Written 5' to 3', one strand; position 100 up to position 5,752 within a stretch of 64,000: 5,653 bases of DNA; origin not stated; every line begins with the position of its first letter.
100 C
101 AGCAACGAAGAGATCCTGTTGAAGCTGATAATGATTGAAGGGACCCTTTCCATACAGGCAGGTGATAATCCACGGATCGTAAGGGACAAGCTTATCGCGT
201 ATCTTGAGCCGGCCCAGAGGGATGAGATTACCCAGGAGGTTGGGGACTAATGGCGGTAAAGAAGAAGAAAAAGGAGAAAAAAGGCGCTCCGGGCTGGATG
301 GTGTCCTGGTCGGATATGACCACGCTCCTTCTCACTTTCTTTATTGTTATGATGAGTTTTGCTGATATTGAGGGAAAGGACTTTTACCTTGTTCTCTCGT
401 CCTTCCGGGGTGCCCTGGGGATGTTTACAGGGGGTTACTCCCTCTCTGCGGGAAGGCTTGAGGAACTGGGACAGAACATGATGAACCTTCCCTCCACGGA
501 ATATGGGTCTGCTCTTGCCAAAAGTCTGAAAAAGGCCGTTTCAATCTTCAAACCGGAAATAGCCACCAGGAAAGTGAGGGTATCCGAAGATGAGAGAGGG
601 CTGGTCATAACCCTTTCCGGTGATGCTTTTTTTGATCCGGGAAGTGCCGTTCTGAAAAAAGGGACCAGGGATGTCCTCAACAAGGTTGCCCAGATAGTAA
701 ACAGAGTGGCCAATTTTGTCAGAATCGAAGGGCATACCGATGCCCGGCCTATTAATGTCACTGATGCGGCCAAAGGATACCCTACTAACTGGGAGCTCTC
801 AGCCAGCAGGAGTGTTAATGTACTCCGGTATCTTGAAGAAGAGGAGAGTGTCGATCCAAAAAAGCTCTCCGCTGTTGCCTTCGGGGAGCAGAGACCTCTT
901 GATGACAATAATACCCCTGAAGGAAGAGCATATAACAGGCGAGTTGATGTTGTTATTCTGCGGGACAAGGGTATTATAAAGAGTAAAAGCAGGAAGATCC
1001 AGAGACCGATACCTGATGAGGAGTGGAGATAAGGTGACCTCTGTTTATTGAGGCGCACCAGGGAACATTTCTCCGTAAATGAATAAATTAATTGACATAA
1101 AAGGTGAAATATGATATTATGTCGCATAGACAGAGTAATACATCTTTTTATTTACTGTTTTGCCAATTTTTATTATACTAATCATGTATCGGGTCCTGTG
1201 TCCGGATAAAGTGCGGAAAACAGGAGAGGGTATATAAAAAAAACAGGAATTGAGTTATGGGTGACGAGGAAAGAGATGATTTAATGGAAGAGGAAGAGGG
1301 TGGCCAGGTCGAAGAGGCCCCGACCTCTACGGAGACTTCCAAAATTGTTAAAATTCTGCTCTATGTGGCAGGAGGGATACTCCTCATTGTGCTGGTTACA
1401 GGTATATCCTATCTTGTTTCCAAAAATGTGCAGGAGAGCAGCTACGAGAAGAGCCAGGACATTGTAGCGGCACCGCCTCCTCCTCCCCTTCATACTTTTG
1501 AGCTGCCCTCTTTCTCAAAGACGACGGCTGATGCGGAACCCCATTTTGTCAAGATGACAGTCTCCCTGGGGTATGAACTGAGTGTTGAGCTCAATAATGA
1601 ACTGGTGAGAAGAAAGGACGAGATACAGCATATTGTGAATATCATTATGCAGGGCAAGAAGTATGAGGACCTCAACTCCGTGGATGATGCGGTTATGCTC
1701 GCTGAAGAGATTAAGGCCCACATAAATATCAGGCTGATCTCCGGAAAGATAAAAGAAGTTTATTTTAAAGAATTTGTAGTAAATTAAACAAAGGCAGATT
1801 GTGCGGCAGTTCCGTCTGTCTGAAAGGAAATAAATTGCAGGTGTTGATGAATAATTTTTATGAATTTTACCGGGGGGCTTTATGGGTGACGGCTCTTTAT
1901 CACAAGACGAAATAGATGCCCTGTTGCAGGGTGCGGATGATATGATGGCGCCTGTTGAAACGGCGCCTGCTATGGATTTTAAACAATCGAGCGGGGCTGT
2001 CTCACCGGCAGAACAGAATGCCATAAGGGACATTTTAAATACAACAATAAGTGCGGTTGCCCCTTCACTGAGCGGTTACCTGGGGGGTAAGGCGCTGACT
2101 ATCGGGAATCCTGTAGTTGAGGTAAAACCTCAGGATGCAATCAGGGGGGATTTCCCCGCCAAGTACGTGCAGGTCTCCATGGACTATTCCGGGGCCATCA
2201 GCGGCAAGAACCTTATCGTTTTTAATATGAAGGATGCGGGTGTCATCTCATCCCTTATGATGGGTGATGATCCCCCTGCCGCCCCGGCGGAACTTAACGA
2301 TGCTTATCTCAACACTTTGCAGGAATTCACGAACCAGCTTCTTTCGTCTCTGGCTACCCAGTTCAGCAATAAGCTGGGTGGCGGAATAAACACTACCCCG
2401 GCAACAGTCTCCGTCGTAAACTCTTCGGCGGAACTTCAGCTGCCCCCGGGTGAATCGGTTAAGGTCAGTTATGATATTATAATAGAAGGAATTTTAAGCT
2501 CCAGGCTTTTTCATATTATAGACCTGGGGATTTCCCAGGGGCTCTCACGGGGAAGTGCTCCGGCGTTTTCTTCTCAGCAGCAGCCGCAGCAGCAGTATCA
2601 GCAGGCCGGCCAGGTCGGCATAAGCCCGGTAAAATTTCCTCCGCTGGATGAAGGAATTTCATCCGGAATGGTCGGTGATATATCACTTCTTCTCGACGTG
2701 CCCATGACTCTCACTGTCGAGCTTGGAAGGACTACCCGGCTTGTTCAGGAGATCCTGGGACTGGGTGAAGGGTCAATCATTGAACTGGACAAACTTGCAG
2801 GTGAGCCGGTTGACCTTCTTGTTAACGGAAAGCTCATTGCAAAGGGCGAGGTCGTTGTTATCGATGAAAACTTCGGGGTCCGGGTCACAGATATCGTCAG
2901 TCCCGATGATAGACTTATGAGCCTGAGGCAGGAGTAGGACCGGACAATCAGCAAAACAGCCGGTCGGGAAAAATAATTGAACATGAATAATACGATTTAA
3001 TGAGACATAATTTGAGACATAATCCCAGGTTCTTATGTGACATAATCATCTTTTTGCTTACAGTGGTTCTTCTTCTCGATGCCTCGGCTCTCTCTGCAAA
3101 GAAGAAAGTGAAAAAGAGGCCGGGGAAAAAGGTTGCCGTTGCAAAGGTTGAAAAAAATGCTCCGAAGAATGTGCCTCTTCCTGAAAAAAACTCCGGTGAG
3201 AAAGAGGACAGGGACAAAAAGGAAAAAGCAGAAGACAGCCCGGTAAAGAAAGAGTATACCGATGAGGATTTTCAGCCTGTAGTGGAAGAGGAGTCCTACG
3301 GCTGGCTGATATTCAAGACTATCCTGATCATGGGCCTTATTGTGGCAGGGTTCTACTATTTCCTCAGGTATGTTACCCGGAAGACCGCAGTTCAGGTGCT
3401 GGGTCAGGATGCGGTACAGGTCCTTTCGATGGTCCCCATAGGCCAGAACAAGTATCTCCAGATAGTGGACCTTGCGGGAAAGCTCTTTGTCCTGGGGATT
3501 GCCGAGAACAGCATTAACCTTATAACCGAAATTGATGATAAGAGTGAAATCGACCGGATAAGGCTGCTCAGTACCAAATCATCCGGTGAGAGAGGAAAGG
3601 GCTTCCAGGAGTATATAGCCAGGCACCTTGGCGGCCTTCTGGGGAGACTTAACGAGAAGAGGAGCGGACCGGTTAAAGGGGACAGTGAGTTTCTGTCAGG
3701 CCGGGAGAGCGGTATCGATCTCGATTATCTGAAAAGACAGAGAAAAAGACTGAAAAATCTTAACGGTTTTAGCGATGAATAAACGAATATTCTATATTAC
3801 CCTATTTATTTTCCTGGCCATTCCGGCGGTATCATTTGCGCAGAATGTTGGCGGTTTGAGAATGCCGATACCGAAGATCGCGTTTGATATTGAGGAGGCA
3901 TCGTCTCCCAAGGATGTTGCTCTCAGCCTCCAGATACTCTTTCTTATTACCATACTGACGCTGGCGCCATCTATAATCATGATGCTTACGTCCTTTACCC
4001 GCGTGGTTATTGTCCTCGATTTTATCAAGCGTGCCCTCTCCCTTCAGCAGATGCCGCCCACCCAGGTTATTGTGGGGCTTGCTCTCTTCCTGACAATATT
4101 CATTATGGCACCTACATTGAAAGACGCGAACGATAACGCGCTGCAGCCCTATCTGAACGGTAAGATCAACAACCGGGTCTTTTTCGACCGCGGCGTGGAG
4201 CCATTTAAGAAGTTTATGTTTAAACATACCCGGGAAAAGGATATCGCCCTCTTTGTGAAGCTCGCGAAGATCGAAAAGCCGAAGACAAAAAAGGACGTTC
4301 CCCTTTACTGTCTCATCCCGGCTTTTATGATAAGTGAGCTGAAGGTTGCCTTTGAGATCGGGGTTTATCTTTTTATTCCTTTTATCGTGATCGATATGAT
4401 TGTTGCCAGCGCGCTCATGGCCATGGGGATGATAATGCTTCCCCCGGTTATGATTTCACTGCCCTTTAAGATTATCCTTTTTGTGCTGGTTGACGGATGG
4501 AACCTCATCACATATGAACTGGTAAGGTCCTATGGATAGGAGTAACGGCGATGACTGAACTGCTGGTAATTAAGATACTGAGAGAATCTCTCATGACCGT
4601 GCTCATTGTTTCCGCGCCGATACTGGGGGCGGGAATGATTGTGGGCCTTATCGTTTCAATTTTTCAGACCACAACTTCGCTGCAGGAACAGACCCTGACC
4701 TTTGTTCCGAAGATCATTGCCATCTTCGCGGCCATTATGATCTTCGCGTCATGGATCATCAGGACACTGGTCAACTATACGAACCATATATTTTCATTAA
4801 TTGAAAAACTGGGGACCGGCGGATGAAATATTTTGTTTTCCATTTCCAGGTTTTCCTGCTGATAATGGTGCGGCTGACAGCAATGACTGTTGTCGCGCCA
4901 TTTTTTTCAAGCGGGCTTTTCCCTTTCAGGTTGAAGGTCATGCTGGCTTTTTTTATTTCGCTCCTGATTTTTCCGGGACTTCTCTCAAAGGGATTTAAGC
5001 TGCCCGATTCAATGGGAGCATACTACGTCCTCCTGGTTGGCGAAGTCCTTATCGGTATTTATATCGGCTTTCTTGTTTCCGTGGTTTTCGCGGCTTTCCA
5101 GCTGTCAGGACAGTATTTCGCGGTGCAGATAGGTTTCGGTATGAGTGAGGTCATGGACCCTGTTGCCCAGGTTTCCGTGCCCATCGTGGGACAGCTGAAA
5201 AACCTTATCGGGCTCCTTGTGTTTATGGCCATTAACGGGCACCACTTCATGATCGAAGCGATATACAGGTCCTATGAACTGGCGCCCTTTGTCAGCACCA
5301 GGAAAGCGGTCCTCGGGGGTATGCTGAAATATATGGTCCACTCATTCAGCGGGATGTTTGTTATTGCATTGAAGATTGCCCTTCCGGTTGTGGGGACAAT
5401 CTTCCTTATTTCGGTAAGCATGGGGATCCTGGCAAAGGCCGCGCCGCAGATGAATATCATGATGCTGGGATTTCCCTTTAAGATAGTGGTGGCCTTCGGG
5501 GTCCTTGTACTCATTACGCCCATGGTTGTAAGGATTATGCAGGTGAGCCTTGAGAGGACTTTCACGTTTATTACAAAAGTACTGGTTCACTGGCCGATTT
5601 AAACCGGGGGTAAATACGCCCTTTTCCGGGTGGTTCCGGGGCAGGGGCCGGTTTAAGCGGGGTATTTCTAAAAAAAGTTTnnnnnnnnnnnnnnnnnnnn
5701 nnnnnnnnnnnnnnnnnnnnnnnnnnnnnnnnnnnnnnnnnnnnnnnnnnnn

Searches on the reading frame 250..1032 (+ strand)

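Call 68: search_protein_families(library=pfam, proteins=[window:250-1032:+], max_evalue=0.00001)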
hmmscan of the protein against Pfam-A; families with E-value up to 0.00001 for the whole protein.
window:250-1032:+ (260 aa): 2 families
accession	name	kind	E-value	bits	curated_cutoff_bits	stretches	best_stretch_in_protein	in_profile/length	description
PF00691.25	OmpA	-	4.3e-21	75.5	27.2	1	127-230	1-98/98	OmpA family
PF13677.11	MotB_plug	-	1.3e-14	53.9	24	1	4-56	2-58/58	Membrane MotB of proton-channel complex MotA/MotB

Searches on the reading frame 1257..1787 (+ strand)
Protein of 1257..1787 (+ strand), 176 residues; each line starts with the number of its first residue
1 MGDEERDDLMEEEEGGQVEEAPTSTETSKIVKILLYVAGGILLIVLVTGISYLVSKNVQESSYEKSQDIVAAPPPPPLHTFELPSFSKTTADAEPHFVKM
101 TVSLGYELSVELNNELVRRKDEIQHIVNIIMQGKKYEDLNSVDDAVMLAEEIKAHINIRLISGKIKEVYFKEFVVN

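Call 68: search_protein_families(library=pfam, proteins=[window:1257-1787:+], max_evalue=0.00001)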
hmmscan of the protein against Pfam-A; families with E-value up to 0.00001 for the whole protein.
window:1257-1787:+ (176 aa): 1 family
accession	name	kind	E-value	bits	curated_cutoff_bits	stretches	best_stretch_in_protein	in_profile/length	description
PF03748.19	FliL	-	4e-12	47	24.6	1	88-175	10-102/103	Flagellar basal body-associated protein FliL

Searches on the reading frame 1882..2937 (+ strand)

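Call 68: search_protein_families(library=pfam, proteins=[window:1882-2937:+], max_evalue=0.00001)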
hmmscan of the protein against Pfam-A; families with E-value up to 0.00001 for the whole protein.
window:1882-2937:+ (351 aa): 1 family
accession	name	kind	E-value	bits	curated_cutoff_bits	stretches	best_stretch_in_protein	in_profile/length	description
PF01052.25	FliMN_C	-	9.3e-26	90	23.8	1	269-339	2-72/73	Type III flagellar switch regulator (C-ring) FliN C-term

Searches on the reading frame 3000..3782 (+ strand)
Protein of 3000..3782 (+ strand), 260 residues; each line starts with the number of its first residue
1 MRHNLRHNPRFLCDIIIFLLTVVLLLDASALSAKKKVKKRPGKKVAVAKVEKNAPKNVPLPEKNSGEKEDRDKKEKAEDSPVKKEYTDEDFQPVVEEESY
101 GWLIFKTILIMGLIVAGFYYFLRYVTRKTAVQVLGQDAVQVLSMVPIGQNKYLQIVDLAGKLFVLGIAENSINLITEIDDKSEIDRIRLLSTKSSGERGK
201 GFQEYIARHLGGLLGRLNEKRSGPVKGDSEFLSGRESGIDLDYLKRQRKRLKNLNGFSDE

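Call 68: search_protein_families(library=pfam, proteins=[window:3000-3782:+], max_evalue=0.00001)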
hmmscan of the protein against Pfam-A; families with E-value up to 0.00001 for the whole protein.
window:3000-3782:+ (260 aa): 1 family
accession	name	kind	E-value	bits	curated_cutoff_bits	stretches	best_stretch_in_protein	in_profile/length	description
PF04347.18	FliO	-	1.9e-13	50.7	22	1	126-209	3-89/91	Flagellar biosynthesis protein, FliO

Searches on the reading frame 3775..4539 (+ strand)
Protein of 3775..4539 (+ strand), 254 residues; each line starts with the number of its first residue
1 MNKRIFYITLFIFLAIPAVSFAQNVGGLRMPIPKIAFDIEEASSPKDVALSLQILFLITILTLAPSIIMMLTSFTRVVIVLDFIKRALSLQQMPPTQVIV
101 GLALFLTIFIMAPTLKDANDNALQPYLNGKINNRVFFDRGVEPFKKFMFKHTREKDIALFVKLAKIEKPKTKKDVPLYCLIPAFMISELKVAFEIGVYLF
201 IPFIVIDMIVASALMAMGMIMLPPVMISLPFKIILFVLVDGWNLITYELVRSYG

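Call 68: search_protein_families(library=pfam, proteins=[window:3775-4539:+], max_evalue=0.00001)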
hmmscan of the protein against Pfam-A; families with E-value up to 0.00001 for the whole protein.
window:3775-4539:+ (254 aa): 1 family
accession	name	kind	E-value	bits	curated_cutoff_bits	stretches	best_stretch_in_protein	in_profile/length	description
PF00813.25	FliP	-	6.8e-81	271.2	26.9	1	57-249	1-191/191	FliP family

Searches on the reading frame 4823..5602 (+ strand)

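Call 68: search_protein_families(library=pfam, proteins=[window:4823-5602:+], max_evalue=0.00001)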
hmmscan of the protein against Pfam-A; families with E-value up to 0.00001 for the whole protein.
window:4823-5602:+ (259 aa): 1 family
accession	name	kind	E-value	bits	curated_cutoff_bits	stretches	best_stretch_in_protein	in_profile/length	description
PF01311.25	Bac_export_1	-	2e-66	224.3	27.8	1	9-244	2-228/230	Bacterial export proteins, family 1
